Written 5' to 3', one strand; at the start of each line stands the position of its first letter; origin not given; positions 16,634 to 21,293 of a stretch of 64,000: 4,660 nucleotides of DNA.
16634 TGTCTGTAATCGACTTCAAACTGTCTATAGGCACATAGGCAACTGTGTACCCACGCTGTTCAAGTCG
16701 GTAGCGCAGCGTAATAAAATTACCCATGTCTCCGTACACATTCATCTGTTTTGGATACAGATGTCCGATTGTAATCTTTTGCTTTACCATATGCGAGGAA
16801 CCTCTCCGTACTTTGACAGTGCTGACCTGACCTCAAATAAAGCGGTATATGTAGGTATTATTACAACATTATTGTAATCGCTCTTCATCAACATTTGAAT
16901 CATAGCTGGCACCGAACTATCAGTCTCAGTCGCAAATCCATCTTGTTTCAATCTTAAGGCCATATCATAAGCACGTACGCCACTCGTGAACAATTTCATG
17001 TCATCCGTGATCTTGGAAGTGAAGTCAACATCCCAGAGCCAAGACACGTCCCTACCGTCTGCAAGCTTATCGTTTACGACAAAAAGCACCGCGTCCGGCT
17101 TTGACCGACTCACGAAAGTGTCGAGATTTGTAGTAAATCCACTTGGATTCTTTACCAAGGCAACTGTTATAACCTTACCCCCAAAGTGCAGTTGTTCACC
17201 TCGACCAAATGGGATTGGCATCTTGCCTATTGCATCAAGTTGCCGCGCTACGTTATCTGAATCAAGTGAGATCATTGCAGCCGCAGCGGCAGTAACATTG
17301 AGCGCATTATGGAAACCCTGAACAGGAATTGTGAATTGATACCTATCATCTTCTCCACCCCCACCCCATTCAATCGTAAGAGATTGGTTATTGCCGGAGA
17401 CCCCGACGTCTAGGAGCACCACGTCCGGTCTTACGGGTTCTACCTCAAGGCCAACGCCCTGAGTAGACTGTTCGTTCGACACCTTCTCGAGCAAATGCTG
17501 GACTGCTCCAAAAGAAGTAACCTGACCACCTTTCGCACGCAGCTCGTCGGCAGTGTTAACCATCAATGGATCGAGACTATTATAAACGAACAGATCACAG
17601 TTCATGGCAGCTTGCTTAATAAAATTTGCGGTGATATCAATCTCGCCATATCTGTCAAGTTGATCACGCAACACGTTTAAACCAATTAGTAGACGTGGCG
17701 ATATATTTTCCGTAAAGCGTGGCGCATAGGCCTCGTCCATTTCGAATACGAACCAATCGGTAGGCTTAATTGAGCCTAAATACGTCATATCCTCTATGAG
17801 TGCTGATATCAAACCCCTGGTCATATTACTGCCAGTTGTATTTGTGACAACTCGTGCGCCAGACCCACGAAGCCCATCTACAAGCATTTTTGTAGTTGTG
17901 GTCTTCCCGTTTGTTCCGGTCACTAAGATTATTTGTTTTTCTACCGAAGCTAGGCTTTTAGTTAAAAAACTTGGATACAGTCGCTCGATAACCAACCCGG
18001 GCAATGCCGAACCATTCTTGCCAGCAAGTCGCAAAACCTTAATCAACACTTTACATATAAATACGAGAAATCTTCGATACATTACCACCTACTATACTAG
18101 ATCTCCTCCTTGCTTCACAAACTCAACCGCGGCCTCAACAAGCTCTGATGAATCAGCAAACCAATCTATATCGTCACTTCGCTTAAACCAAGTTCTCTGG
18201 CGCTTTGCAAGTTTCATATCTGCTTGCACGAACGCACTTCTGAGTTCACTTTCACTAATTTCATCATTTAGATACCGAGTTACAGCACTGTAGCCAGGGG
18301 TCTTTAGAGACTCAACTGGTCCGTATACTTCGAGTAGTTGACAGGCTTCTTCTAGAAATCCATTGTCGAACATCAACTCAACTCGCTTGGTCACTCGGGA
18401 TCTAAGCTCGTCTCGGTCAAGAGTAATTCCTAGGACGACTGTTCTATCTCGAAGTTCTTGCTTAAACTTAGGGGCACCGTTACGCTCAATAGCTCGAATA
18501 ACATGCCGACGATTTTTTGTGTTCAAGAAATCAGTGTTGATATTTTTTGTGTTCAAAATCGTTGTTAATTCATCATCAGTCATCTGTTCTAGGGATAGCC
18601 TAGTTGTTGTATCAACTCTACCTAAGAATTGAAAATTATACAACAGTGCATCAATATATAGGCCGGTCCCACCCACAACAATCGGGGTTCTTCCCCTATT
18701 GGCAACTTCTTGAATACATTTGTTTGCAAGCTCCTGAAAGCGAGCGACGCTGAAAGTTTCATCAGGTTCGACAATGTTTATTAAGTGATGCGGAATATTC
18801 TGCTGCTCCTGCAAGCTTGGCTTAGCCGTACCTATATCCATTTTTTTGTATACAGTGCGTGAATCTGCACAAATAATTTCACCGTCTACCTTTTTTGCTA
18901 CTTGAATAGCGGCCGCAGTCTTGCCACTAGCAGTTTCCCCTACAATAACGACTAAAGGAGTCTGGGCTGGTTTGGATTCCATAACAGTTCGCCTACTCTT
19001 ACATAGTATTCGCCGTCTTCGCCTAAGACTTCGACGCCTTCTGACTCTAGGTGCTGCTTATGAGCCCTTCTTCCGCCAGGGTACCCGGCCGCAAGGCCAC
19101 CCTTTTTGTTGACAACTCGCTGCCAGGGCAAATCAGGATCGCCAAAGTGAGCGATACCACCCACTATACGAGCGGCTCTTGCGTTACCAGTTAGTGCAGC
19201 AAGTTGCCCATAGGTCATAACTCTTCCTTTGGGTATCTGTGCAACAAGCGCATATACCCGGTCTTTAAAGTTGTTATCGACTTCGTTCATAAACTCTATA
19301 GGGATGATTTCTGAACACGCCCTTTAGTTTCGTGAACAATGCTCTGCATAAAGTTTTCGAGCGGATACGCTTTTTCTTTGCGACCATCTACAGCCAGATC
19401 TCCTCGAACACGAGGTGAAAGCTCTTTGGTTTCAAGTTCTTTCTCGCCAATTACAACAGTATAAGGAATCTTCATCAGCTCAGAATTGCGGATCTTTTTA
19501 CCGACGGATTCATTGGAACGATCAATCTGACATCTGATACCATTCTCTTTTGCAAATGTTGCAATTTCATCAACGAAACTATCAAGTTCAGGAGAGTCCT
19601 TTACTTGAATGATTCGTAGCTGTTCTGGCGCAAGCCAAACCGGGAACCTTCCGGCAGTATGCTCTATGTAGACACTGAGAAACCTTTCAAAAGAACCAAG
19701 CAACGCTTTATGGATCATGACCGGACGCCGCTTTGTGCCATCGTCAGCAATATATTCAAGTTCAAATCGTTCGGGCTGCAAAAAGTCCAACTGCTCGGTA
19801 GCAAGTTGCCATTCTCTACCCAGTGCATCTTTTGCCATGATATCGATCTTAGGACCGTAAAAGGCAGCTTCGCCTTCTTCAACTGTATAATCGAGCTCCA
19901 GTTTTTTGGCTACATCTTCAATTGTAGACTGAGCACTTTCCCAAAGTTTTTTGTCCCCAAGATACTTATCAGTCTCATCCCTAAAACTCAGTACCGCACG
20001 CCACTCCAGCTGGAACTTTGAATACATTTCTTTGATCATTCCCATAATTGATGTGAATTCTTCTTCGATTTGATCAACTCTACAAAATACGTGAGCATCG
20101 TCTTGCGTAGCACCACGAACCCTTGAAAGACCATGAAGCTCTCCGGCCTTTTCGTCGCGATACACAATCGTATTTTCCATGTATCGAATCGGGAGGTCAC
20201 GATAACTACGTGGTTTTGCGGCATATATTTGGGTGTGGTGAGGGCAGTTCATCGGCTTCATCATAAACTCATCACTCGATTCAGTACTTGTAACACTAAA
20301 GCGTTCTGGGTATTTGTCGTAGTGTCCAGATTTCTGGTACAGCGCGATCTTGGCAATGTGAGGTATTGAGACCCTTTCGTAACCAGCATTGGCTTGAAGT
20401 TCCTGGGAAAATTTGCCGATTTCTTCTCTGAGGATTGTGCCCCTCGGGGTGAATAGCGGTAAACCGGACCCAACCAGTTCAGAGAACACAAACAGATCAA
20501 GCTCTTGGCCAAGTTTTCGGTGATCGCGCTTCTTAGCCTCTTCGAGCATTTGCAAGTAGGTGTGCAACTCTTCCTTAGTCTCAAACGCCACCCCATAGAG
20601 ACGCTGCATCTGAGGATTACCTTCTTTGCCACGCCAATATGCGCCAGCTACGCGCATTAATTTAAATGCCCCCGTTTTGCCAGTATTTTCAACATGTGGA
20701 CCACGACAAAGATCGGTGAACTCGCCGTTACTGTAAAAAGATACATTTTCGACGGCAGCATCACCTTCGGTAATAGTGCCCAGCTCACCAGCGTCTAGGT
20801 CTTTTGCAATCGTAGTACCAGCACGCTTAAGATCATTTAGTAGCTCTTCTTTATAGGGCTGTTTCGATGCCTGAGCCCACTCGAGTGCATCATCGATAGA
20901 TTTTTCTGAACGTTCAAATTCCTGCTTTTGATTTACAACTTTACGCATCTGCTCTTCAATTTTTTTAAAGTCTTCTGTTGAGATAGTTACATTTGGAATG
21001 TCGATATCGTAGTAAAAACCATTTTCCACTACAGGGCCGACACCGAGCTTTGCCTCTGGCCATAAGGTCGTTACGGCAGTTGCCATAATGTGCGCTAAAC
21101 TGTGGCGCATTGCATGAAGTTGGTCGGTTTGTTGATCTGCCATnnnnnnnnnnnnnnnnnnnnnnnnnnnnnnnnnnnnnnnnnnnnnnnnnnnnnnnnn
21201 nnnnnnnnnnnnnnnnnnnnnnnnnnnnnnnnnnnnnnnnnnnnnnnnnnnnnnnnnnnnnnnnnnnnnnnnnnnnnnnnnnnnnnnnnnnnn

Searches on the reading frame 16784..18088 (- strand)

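Call 62: search_protein_families(library=ncbifam, proteins=[window:16784-18088:-], max_evalue=1e-10)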
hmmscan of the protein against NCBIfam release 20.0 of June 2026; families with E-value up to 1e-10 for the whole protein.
window:16784-18088:- (434 aa): 4 families
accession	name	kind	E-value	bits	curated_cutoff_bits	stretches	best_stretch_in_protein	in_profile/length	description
NF045635.1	isoglutsynth_MurT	equivalog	1e-51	176.2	800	2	17-164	17-158/447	lipid II isoglutaminyl synthase subunit MurT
NF052464.1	L2IsogltmlsynMurTStaph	equivalog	1.3e-44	152.7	800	2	9-176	7-169/435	lipid II isoglutaminyl synthase subunit MurT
NF053645.1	pMurC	equivalog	7.4e-13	48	560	0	245-328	304-388/492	pseudomurein biosynthesis peptide ligase pMurC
TIGR01082.1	murC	equivalog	2.3e-11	43.5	335.1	0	50-283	99-297/449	UDP-N-acetylmuramate--L-alanine ligase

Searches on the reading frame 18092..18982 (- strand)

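Call 11: search_protein_families(library=ncbifam, proteins=[window:18092-18982:-])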
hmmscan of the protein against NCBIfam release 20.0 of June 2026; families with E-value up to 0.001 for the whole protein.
window:18092-18982:- (296 aa): 1 family
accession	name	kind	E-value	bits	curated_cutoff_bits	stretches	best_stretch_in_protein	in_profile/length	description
TIGR00174.1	miaA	equivalog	8.1e-65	218.9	148.65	1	11-276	2-284/288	tRNA (adenosine(37)-N6)-dimethylallyltransferase MiaA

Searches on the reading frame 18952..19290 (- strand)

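Call 11: search_protein_families(library=ncbifam, proteins=[window:18952-19290:-])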
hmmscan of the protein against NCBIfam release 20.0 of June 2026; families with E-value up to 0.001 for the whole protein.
window:18952-19290:- (112 aa): 4 families
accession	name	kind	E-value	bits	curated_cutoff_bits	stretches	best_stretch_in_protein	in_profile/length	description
TIGR00589.1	ogt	superfamily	1.3e-10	41.2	46.4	1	7-84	2-80/80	methylated-DNA--[protein]-cysteine S-methyltransferase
NF007626.0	PRK10286.1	equivalog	8.5e-09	35.7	192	1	7-86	88-168/171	methylated-DNA--[protein]-cysteine S-methyltransferase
NF011964.0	PRK15435.1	equivalog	1.1e-05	24.6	345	1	7-84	270-348/354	bifunctional DNA-binding transcriptional regulator/O6-methylguanine-DNA methyltransferase Ada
NF003022.0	PRK03887.1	equivalog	0.00016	21.5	164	1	7-87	92-171/175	methylated-DNA--protein-cysteine methyltransferase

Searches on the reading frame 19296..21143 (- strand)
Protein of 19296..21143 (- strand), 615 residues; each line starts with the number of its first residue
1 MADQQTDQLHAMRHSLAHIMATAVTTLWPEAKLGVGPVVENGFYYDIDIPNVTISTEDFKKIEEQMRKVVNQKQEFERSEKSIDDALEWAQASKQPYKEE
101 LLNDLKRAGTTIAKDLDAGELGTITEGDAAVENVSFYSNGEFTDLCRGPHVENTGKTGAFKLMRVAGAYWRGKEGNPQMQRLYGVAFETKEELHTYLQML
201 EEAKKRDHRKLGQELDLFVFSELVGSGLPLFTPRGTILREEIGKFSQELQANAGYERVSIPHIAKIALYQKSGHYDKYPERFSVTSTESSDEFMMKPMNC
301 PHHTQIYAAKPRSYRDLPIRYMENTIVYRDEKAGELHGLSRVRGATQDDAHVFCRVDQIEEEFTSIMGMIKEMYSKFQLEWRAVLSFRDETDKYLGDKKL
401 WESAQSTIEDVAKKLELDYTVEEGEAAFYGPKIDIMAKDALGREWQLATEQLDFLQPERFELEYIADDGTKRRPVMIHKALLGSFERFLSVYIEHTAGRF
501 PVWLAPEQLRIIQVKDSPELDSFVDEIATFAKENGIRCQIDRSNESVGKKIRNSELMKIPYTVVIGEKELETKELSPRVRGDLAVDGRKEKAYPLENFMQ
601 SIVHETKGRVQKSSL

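Call 10: find_related_loci(query=window:19296-21143:-, collection=genome_contigs, flank=2500)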
Query window:19296-21143:- (615 aa) in genome_contigs; peptide patterns used: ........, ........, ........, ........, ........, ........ (x = any residue, [..] = any of these).
191 stretches matched a pattern; 164 encode a relative of the query (tblastn E <= 1e-3); the best 80 are kept; 80 distinct loci.
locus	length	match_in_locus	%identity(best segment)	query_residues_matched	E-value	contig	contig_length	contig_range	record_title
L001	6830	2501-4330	76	5-615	0e+0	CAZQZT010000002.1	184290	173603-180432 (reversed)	MAG TPA_asm: uncultured Candidatus Saccharibacteria bacterium isolate binchicken_co308_31 genome assembly, contig: NODE_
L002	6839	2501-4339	74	1-615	0e+0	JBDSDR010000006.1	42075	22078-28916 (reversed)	MAG: Candidatus Saccharimonadales bacterium isolate cluster1_bin.186 k127_10330549, whole genome shotgun sequence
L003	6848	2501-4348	73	1-615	0e+0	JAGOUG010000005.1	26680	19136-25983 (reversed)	Candidatus Saccharibacteria bacterium isolate Gw_Eff_bin_463 Gw_Eff_3473_length_26680_cov_5.426882, whole genome shotgun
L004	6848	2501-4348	74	1-615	0e+0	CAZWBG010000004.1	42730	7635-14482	MAG TPA_asm: uncultured Candidatus Saccharibacteria bacterium isolate SRP344714_co1_230 genome assembly, contig: NODE_18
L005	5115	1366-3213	74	1-615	0e+0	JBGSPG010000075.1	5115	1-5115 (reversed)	MAG: Candidatus Saccharimonadales bacterium isolate JTS-AC299 k141_1916051, whole genome shotgun sequence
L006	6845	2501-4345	71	1-615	0e+0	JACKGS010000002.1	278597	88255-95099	MAG: Candidatus Nomurabacteria bacterium isolate HK-STAS-PATE-44 HK-STAS-PATE-44_2, whole genome shotgun sequence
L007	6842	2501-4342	73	1-615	0e+0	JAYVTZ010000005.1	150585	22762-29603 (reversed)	MAG: Burkholderiaceae bacterium isolate GL74_UP_metabat_189 GL74_UP_metabat_189_4, whole genome shotgun sequence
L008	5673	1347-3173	74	7-615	0e+0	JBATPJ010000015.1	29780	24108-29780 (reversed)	MAG: Candidatus Saccharimonadales bacterium isolate MFD10525_ilm_asm_bin12 k127_132914, whole genome shotgun sequence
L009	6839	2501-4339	72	1-615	0e+0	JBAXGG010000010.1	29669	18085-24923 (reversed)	MAG: Candidatus Saccharibacteria bacterium isolate ELA291 MAG291_10, whole genome shotgun sequence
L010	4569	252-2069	72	9-615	0e+0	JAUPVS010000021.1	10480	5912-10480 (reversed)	MAG: Patescibacteria group bacterium isolate erpe_2018_sw_33hr_WHONDRS-SW48-000096_A_bin.23 scaffold_978, whole genome s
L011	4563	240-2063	73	7-615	0e+0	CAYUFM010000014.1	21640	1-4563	MAG TPA_asm: uncultured Candidatus Saccharibacteria bacterium isolate SRP286056_co1_255 genome assembly, contig: NODE_28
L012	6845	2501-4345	71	1-615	0e+0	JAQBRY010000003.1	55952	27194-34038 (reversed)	MAG: Candidatus Saccharibacteria bacterium isolate RYN_413 scaffold_296171, whole genome shotgun sequence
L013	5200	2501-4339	71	1-611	0e+0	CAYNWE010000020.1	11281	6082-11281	MAG TPA_asm: uncultured Candidatus Saccharibacteria bacterium isolate binchicken_co328_38 genome assembly, contig: NODE_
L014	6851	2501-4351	71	1-615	0e+0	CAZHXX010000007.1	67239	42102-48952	MAG TPA_asm: uncultured Candidatus Saccharibacteria bacterium isolate SRP257259_co1_389 genome assembly, contig: NODE_38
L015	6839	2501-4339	71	2-615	0e+0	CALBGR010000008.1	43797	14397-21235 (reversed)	MAG TPA_asm: uncultured Candidatus Saccharibacteria bacterium isolate SRR5251193_bin.8_CONCOCT_v1.1_MAG genome assembly,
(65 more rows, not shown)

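Call 11: search_protein_families(library=ncbifam, proteins=[window:19296-21143:-])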
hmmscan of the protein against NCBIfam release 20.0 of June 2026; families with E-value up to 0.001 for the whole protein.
window:19296-21143:- (615 aa): 10 families
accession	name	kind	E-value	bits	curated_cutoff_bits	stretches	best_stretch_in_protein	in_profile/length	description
TIGR00418.1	thrS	equivalog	9.2e-193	642.2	383.65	2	129-605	93-564/565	threonine--tRNA ligase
NF003068.0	PRK03991.1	equivalog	3.5e-60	204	484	1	201-610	192-596/613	threonine--tRNA ligase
NF006625.0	PRK09194.1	equivalog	3.8e-19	69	558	2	224-384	35-195/559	proline--tRNA ligase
TIGR00409.1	proS_fam_II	equivalog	1.8e-18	66.8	306.7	2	223-384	34-195/568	proline--tRNA ligase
NF008979.1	PRK12325.1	exception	5.1e-18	65.2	550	2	225-381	36-192/437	proline--tRNA ligase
TIGR00408.1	proS_fam_I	equivalog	4.2e-16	58.9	437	2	226-401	28-207/475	proline--tRNA ligase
NF011500.0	PRK14938.1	equivalog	1.5e-15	57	362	1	493-582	261-348/387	Ser-tRNA(Thr) hydrolase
TIGR00442.1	hisS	equivalog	2.4e-09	36.7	286.75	1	513-575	329-391/406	histidine--tRNA ligase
TIGR00389.1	glyS_dimeric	equivalog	5.1e-07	28.6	243.3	1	499-580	464-544/565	glycine--tRNA ligase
TIGR00414.1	serS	equivalog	1.3e-05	24.5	301.65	1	199-384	133-321/418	serine--tRNA ligase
